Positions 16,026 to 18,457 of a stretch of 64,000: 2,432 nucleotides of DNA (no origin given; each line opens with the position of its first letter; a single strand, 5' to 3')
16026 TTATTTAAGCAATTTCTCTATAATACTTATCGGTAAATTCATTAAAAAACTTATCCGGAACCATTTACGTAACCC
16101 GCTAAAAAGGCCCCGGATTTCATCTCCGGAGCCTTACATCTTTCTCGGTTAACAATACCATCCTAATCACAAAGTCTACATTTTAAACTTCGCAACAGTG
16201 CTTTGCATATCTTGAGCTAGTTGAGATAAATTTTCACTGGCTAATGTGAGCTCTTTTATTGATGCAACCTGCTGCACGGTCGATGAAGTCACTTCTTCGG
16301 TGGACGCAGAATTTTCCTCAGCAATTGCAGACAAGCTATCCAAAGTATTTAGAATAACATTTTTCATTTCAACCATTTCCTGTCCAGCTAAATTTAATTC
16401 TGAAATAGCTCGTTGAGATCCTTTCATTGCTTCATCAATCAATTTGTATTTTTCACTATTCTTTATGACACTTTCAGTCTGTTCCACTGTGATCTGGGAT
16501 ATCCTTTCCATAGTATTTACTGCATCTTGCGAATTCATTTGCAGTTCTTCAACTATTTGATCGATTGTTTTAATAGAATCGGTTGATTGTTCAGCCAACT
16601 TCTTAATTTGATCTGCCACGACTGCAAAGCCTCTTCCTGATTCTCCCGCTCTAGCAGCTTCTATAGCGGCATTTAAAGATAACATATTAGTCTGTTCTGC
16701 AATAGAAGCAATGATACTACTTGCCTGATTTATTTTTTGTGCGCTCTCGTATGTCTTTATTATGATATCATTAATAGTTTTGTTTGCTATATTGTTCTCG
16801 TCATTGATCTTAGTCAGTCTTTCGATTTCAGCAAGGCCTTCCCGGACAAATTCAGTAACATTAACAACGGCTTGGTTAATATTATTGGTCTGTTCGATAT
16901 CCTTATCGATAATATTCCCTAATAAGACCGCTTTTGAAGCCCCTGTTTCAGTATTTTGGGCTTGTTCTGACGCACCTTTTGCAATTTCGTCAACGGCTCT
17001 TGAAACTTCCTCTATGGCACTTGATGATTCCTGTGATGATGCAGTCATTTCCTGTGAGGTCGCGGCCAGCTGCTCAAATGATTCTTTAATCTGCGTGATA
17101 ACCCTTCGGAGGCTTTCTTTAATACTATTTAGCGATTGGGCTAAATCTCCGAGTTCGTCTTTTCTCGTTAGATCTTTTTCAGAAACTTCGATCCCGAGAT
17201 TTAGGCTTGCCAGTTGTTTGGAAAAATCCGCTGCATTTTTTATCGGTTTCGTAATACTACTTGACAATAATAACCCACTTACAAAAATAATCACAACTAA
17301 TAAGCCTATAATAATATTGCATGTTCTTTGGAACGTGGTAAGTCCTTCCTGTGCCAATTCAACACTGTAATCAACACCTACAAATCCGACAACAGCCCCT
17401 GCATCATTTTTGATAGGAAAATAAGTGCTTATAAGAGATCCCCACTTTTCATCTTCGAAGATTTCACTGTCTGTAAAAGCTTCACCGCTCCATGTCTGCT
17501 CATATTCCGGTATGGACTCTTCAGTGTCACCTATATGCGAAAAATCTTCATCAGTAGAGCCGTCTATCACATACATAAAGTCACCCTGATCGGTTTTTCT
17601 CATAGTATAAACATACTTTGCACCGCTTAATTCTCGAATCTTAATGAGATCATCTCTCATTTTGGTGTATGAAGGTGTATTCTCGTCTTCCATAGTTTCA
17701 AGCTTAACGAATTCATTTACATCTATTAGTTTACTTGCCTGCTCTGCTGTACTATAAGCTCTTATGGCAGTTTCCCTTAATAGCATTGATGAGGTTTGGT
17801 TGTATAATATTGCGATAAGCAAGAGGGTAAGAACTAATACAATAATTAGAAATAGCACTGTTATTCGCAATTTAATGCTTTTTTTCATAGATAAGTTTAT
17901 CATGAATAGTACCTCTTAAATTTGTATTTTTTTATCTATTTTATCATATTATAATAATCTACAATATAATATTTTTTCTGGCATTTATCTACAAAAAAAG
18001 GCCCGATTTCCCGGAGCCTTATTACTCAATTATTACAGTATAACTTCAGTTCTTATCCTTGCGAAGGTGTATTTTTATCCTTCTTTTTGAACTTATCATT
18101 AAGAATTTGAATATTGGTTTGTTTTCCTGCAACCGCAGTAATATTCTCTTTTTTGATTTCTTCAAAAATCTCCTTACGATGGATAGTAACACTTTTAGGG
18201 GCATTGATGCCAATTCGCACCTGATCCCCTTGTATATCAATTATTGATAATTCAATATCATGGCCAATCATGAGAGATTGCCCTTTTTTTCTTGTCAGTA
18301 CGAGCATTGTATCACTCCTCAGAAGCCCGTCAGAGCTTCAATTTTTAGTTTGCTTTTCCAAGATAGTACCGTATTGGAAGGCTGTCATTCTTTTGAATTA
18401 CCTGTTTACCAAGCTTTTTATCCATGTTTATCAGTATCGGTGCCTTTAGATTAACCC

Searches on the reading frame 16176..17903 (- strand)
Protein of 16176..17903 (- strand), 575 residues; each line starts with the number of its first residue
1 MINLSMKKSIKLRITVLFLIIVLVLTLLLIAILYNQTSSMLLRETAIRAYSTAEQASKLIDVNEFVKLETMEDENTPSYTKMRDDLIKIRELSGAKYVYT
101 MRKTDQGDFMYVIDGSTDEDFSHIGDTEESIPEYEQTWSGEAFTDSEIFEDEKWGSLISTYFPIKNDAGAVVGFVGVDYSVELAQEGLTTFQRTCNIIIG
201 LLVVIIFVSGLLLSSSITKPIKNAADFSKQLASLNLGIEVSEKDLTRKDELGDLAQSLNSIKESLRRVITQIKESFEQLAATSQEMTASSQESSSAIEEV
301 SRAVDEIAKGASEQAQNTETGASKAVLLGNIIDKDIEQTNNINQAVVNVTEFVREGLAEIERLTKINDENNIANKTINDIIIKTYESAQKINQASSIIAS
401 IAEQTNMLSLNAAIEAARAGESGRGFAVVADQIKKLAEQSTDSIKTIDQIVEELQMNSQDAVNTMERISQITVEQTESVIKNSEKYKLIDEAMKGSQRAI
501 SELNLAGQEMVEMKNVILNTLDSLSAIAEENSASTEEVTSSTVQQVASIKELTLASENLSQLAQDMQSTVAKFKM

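Call 4: search_protein_families(library=pfam, proteins=[window:16176-17903:-], max_evalue=0.001)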
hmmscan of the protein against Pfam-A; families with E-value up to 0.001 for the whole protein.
window:16176-17903:- (575 aa): 2 families
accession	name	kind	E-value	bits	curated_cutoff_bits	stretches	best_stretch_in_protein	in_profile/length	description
PF00015.26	MCPsignal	-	2.6e-29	102.7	34.6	1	329-517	15-161/172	Methyl-accepting chemotaxis protein (MCP) signalling domain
PF00672.30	HAMP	-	6.5e-06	26.8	25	1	212-266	1-52/53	HAMP domain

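Call 43: search_protein_families(library=ncbifam, proteins=[window:16176-17903:-], max_evalue=0.00001)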
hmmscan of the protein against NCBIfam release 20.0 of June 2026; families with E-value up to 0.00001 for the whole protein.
window:16176-17903:- (575 aa): 10 families
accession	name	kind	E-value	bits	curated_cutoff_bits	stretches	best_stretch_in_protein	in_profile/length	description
NF058645.1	MCPCtpMPsAe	equivalog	3.3e-31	108.7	900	1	172-574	180-557/558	methyl-accepting chemotaxis protein CtpM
NF047851.1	MCPCitTducer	equivalog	1.2e-23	84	900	1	184-464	184-433/553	methyl-accepting chemotaxis citrate transducer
NF011622.0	PRK15048.1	equivalog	4.5e-21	75.6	900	1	198-569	197-530/553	methyl-accepting chemotaxis protein II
NF011615.0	PRK15041.1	equivalog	5.8e-19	68.2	947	1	196-545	198-519/554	methyl-accepting chemotaxis protein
NF050802.1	AspChtxCcaA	equivalog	8.5e-17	60.8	1300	1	374-519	555-693/700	aspartate chemotaxis receptor CcaA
NF007309.0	PRK09793.1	equivalog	9.2e-17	61.2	903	1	191-559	185-523/533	methyl-accepting chemotaxis protein IV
NF041847.1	transduc_aer2_vibrio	equivalog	2.3e-16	59.2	1200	1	216-528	454-735/804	aerotaxis transducer Aer2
NF033092.0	HK_WalK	equivalog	2.2e-13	49.7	725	1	8-287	3-268/594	cell wall metabolism sensor histidine kinase WalK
NF040691.1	MtrAB_MtrB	equivalog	7.6e-11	41.7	450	1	7-274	2-266/507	MtrAB system histidine kinase MtrB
NF033090.1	HK_VanS_B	exception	9.1e-06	24.9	920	0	183-277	128-219/447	vancomycin resistance histidine kinase VanS-B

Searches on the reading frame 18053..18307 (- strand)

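Call 4: search_protein_families(library=pfam, proteins=[window:18053-18307:-], max_evalue=0.001)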
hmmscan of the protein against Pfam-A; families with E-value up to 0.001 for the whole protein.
window:18053-18307:- (84 aa): 1 family
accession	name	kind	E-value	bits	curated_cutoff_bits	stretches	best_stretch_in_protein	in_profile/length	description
PF02599.21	CsrA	-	2.8e-25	88.5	27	1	1-52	1-52/53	Global regulator protein family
